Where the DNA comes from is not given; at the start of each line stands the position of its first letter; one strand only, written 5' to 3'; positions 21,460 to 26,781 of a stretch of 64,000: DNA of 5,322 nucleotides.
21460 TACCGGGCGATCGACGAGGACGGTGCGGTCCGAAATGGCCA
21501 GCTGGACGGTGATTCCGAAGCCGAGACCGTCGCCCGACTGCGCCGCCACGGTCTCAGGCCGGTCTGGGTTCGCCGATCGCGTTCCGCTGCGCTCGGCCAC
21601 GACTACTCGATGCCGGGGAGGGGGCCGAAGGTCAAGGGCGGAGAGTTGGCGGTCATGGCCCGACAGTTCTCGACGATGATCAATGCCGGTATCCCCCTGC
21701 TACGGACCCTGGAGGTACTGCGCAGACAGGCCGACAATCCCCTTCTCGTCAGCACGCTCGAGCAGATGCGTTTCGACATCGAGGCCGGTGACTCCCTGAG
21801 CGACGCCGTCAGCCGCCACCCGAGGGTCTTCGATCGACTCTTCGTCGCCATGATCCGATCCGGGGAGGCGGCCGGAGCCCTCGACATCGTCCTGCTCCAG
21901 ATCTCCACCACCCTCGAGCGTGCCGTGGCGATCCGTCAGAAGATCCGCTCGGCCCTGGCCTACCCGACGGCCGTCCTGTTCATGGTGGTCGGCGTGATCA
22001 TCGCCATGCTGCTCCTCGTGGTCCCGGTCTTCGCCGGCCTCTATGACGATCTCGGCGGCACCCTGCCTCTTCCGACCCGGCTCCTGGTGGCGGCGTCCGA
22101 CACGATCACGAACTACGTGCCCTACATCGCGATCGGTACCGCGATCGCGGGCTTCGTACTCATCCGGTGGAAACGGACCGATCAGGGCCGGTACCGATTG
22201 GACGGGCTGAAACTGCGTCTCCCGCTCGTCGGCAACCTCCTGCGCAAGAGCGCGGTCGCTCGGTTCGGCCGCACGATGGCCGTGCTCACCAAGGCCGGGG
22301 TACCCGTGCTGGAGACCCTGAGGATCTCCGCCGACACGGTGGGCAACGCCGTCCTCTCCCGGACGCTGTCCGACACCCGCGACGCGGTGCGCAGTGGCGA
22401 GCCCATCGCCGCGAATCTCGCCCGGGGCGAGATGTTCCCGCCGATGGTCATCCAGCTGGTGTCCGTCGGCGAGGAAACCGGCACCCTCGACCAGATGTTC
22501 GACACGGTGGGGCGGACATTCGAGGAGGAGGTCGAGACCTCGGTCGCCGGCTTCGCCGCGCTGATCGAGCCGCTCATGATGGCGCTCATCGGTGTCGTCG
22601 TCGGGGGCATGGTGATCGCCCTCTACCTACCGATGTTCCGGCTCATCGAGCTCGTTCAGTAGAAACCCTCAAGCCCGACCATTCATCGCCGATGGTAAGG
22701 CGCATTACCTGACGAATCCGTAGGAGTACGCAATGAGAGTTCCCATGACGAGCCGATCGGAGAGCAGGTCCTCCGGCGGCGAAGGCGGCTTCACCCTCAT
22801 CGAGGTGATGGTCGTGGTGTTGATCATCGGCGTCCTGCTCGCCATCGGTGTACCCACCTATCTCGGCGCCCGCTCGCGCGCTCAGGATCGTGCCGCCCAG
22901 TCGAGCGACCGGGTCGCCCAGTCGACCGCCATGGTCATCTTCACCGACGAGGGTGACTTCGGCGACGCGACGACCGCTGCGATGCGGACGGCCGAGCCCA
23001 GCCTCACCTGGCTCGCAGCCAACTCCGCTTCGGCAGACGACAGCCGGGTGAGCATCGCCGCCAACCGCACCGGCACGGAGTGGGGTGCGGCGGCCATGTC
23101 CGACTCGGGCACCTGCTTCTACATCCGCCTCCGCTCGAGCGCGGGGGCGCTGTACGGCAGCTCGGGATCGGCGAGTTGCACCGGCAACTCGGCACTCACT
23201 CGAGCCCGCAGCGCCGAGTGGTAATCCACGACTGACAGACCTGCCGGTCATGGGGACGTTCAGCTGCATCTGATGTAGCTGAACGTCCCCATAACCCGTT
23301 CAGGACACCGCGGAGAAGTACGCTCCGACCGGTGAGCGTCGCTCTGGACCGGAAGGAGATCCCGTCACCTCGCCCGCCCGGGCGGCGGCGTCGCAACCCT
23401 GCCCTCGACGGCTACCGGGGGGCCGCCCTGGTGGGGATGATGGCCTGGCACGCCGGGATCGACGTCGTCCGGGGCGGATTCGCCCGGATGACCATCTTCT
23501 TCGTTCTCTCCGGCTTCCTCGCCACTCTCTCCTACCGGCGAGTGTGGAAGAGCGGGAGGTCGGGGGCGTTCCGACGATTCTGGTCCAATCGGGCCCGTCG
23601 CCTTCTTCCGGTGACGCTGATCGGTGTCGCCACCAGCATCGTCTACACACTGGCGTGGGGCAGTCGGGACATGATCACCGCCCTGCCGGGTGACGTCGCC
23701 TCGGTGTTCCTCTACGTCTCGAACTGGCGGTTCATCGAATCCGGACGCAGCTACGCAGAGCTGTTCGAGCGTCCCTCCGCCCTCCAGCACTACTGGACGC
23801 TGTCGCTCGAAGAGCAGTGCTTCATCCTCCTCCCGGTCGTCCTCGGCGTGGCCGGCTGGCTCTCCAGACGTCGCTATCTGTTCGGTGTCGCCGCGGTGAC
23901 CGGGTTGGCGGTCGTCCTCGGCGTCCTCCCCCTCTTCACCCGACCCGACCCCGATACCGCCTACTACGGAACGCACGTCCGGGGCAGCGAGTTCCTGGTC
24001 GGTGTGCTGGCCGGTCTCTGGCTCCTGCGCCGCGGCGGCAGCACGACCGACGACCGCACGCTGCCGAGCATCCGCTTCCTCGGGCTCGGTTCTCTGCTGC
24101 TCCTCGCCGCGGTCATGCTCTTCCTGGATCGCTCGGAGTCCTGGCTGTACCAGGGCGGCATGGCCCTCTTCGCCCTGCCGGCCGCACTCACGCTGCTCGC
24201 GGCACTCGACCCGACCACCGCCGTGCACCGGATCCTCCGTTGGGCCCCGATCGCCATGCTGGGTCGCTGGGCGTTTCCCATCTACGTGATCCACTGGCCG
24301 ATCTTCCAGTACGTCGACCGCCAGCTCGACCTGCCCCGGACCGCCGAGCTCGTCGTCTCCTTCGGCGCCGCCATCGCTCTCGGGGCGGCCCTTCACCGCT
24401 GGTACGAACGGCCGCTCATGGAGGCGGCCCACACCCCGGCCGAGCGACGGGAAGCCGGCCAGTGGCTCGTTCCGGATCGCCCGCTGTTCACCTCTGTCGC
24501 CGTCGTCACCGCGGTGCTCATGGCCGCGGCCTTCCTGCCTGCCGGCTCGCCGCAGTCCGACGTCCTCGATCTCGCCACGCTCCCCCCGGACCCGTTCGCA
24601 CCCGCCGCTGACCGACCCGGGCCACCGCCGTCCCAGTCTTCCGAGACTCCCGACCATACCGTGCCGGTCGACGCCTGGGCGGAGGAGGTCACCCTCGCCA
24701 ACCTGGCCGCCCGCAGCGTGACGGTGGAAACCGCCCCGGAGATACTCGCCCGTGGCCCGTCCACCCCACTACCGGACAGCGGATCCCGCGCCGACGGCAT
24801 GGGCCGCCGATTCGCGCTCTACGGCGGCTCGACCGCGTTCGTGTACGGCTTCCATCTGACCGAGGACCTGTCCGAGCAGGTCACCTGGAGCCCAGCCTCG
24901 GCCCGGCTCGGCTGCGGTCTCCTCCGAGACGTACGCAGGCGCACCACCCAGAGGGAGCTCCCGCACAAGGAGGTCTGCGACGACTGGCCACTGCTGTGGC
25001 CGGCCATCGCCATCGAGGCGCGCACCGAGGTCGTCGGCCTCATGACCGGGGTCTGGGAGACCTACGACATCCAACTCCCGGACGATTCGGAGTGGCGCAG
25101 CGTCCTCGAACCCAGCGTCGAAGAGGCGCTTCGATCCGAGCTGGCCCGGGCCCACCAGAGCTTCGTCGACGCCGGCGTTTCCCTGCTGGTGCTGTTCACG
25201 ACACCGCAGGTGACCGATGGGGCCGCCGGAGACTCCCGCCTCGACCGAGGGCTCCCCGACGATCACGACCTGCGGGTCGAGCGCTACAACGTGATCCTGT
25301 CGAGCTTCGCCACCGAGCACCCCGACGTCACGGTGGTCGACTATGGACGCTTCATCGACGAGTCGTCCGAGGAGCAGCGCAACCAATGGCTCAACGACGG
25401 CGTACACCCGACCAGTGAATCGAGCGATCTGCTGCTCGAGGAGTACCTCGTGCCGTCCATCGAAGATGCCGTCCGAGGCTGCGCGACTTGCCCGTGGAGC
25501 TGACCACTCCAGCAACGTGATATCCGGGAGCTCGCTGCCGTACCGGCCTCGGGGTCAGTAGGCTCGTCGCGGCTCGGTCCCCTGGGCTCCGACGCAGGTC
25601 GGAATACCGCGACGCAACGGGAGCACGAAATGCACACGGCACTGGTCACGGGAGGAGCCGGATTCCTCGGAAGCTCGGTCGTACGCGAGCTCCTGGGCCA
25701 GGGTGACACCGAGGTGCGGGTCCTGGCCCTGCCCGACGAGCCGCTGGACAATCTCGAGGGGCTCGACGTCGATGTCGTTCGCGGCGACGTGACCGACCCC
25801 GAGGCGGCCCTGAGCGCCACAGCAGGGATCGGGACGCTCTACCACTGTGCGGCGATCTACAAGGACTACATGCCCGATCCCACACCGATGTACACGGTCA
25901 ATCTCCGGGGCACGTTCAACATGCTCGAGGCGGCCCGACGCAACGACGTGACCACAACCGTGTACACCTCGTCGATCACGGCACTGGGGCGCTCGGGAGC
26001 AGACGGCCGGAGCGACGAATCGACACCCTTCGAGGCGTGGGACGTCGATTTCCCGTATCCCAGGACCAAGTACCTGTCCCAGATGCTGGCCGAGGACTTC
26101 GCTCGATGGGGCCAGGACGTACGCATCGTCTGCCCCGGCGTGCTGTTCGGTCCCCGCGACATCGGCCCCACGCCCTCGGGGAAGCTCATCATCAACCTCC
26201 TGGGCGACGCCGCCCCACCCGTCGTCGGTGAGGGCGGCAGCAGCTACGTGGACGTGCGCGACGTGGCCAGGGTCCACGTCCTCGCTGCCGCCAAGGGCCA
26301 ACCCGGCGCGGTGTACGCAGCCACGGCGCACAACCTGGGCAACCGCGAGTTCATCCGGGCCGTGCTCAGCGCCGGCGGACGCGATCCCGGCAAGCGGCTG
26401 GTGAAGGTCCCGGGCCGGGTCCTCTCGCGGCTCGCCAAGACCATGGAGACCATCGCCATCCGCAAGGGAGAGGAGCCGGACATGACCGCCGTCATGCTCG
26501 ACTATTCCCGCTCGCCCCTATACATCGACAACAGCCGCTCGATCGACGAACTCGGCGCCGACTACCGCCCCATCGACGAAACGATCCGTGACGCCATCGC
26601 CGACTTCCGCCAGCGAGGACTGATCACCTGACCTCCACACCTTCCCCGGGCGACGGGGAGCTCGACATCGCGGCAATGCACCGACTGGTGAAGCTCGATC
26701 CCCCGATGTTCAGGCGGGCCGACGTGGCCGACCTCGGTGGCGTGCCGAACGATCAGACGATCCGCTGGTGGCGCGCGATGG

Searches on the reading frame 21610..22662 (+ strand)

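Call 73: search_protein_families(library=pfam, proteins=[window:21610-22662:+], max_evalue=0.00001)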
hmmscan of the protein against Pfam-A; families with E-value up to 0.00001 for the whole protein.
window:21610-22662:+ (350 aa): 1 family
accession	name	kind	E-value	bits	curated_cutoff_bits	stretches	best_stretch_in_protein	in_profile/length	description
PF00482.28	T2SSF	-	2.7e-59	199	25.2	2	17-139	2-125/125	Type II secretion system (T2SS), protein F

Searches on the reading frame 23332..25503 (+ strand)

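Call 73: search_protein_families(library=pfam, proteins=[window:23332-25503:+], max_evalue=0.00001)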
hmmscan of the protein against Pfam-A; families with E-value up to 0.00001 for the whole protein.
window:23332-25503:+ (723 aa): 1 family
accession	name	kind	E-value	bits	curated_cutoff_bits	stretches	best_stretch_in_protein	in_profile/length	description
PF01757.29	Acyl_transf_3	-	1.6e-23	83.7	31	1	23-355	2-325/326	Acyltransferase domain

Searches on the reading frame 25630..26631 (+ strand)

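Call 73: search_protein_families(library=pfam, proteins=[window:25630-26631:+], max_evalue=0.00001)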
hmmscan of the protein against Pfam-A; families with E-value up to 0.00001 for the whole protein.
window:25630-26631:+ (333 aa): 7 families
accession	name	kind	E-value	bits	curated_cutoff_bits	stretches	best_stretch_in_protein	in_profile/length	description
PF01370.27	Epimerase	-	9.8e-29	100.9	20.9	1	4-229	1-237/240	NAD dependent epimerase/dehydratase family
PF01073.25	3Beta_HSD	-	1.6e-23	83.5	22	1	5-221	1-230/280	3-beta hydroxysteroid dehydrogenase/isomerase family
PF16363.11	GDP_Man_Dehyd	-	1.2e-14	55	27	1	5-249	1-266/332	GDP-mannose 4,6 dehydratase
PF13460.12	NAD_binding_10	-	2.9e-11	44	27.2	1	8-124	1-108/184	NAD(P)H-binding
PF07993.18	NAD_binding_4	-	3.6e-10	39.9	20.1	1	6-182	1-217/258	Male sterility protein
PF02719.21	Polysacc_synt_2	-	3.6e-06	26.8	20.2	1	5-115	2-128/293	Polysaccharide biosynthesis protein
PF08659.16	KR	-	5.9e-06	26.8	22.6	0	3-119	2-140/180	KR domain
